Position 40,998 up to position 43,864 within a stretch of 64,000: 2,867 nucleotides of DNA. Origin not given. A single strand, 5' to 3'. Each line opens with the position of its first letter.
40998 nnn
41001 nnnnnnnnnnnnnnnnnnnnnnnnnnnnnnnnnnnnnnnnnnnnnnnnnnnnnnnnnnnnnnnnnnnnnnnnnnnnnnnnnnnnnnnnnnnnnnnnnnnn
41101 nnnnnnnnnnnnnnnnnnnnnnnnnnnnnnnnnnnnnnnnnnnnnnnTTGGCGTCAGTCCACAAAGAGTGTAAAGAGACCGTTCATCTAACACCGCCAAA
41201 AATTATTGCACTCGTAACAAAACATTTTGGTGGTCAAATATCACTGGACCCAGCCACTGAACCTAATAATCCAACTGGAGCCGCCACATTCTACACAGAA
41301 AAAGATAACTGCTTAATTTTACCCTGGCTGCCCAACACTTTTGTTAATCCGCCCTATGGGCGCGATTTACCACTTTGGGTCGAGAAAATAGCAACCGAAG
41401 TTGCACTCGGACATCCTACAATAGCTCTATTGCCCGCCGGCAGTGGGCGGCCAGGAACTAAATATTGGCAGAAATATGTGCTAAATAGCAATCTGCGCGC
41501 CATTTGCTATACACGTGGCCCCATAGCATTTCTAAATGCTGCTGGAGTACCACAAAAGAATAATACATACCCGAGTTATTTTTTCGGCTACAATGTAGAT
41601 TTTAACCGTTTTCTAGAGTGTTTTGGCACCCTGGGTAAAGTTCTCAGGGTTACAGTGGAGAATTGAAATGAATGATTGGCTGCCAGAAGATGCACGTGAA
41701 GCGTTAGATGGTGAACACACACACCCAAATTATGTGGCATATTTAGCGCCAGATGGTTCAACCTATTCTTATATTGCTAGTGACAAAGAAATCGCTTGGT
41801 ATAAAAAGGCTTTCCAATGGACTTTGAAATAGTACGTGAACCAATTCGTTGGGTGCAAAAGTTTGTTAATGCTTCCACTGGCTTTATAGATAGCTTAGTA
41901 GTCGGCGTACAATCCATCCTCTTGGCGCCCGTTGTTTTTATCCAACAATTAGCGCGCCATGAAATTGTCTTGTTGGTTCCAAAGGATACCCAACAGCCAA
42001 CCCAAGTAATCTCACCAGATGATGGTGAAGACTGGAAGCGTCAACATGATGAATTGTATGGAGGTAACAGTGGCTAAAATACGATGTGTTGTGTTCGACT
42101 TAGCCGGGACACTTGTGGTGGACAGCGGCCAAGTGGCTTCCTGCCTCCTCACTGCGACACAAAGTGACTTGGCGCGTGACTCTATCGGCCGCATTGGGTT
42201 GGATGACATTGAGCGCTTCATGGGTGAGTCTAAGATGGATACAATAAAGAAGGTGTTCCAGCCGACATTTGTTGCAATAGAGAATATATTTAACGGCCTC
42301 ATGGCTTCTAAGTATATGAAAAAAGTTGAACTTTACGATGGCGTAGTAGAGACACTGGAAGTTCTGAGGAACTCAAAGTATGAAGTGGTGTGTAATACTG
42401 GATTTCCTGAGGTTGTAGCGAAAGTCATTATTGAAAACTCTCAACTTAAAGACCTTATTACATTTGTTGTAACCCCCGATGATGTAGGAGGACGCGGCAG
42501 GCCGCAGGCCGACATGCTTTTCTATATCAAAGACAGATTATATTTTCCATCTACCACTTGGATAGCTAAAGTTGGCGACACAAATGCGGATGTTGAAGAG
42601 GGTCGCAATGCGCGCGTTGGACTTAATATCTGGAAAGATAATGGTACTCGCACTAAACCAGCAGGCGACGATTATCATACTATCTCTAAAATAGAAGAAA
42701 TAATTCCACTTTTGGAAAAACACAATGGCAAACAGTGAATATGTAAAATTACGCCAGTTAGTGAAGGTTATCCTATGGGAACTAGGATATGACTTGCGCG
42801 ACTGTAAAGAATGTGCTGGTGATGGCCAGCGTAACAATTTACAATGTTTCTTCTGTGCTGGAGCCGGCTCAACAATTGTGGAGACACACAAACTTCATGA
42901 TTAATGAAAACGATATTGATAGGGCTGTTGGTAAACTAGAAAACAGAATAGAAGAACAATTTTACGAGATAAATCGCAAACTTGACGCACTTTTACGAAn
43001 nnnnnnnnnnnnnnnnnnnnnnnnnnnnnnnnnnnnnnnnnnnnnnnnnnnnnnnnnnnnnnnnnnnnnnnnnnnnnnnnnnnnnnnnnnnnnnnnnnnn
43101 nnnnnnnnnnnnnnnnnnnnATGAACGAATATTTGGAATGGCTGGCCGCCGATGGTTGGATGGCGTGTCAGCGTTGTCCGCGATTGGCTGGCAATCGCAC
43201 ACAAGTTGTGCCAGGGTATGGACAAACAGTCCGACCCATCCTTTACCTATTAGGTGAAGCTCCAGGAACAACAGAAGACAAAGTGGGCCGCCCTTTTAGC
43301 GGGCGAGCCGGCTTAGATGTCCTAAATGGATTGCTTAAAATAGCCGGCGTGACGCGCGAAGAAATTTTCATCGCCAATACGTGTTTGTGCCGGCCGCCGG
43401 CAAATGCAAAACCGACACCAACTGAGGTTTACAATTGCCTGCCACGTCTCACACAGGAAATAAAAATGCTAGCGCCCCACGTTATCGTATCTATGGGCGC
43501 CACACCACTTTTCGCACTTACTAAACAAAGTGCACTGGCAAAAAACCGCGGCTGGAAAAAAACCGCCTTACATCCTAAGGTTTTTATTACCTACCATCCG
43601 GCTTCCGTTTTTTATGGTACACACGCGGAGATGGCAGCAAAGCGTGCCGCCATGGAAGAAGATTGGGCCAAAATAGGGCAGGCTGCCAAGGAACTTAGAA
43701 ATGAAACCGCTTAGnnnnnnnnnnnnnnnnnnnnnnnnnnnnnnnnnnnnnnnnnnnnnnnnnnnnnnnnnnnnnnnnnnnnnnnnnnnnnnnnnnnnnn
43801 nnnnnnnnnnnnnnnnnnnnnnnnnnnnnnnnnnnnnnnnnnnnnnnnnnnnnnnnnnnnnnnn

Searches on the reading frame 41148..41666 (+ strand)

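Call 8: search_protein_families(library=pfam, proteins=[window:41148-41666:+], max_evalue=0.01)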
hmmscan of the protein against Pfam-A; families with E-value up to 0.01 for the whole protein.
window:41148-41666:+ (172 aa): 1 family
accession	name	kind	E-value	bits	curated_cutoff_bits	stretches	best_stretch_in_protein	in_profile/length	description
PF05869.16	Dam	-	2.4e-13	50.5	28.1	1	12-133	11-128/169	DNA N-6-adenine-methyltransferase (Dam)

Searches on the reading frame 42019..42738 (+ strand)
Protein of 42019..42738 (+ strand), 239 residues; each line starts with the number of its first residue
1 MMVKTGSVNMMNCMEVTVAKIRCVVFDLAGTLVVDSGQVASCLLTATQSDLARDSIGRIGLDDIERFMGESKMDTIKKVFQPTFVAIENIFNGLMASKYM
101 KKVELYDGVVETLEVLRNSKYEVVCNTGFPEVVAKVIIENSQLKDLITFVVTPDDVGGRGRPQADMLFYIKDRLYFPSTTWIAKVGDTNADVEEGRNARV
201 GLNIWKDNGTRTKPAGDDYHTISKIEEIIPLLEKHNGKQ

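Call 8: search_protein_families(library=pfam, proteins=[window:42019-42738:+], max_evalue=0.01)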
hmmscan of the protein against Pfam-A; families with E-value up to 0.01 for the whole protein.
window:42019-42738:+ (239 aa): 2 families
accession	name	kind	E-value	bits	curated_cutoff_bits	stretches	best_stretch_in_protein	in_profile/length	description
PF13419.12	HAD_2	-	1.2e-16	61.8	23.8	1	24-200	1-173/178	Haloacid dehalogenase-like hydrolase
PF00702.32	Hydrolase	-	2.9e-12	47.8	26.4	1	21-198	1-190/191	haloacid dehalogenase-like hydrolase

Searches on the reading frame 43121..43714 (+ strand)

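Call 8: search_protein_families(library=pfam, proteins=[window:43121-43714:+], max_evalue=0.01)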
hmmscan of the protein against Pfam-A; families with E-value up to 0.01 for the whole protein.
window:43121-43714:+ (197 aa): 1 family
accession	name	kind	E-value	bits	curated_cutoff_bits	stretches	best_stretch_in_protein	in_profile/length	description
PF03167.25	UDG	-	2.5e-25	89.6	24.3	1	31-178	1-136/141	Uracil DNA glycosylase superfamily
